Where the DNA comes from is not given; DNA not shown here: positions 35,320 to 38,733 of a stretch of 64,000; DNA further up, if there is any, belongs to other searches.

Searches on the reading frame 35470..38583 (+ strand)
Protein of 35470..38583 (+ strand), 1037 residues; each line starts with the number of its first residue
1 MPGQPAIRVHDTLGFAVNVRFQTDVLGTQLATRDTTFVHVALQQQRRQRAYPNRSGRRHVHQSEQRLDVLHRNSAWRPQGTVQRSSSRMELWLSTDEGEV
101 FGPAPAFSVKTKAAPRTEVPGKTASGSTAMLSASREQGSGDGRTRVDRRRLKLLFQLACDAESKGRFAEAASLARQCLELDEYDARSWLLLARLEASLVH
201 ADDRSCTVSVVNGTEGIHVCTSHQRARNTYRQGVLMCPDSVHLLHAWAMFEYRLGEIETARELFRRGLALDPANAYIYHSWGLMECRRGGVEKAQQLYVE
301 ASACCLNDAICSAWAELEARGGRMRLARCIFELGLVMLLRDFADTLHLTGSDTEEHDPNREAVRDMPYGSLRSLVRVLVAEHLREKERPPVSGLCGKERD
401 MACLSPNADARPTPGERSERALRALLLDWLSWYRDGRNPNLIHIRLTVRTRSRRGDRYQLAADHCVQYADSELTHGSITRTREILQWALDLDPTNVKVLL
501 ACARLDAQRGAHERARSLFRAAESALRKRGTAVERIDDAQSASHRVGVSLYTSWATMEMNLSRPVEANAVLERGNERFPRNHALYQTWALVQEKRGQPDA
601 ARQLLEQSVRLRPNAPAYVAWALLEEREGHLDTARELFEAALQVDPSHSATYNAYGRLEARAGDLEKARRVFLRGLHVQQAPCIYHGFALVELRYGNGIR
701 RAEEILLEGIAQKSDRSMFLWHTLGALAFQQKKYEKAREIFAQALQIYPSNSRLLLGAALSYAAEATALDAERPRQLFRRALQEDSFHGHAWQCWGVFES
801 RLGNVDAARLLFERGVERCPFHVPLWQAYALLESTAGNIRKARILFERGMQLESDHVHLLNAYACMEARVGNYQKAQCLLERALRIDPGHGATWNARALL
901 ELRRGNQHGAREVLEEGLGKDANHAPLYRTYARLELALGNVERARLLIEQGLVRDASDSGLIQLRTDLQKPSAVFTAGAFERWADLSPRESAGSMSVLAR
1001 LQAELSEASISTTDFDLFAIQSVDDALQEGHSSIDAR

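Call 42: search_protein_families(library=pfam, proteins=[window:35470-38583:+], max_evalue=0.0001)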
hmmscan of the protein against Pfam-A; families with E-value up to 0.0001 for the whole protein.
window:35470-38583:+ (1037 aa): 22 families
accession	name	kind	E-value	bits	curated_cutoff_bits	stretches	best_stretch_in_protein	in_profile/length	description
PF13428.12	TPR_14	-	5.9e-47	153.7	23.5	1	617-658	3-44/44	Tetratricopeptide repeat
PF14559.12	TPR_19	-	3.5e-37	127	25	2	628-678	4-54/68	Tetratricopeptide repeat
PF07719.23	TPR_2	-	6.1e-34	113.8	27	1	720-751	3-34/34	Tetratricopeptide repeat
PF13431.12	TPR_17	-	2.3e-28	96.5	24.4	0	637-669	1-33/34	Tetratricopeptide repeat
PF13432.12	TPR_16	-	8.8e-23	80.8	32.7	1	620-676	2-58/65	Tetratricopeptide repeat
PF23241.1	HAT_PRP39_C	-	1.7e-22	80.4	33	1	791-903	27-139/139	PRP39 C-terminal HAT repeat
PF13424.12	TPR_12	-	3.4e-22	78.9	30.1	1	617-676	5-72/77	Tetratricopeptide repeat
PF13181.12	TPR_8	-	7.4e-22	76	25.7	0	720-751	3-34/34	Tetratricopeptide repeat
PF23240.1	HAT_PRP39_N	-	5.2e-19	69.4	27.7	1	770-886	29-154/168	PRP39 N-terminal HAT repeat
PF00515.34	TPR_1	-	2.5e-18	65.5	27.8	1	721-751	4-34/34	Tetratricopeptide repeat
PF23231.1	HAT_Syf1_CNRKL1_C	-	7.9e-17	61.5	27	0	466-676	13-235/397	Pre-mRNA-splicing factor Syf1/CRNKL1 C-terminal HAT repeat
PF23914.1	TPR_CcmH_CycH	-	6.5e-16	59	42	1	720-813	52-145/158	Cytochrome c-type biogenesis protein H TPR domain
PF05843.20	Suf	-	4.6e-12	45.7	24.7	0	779-863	7-90/532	Suppressor of forked protein (Suf)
PF13371.12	TPR_9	-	1.1e-10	41.8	35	0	868-916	6-54/73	Tetratricopeptide repeat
PF13414.12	TPR_11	-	1.1e-09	38.3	26.8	0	252-282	5-35/42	TPR repeat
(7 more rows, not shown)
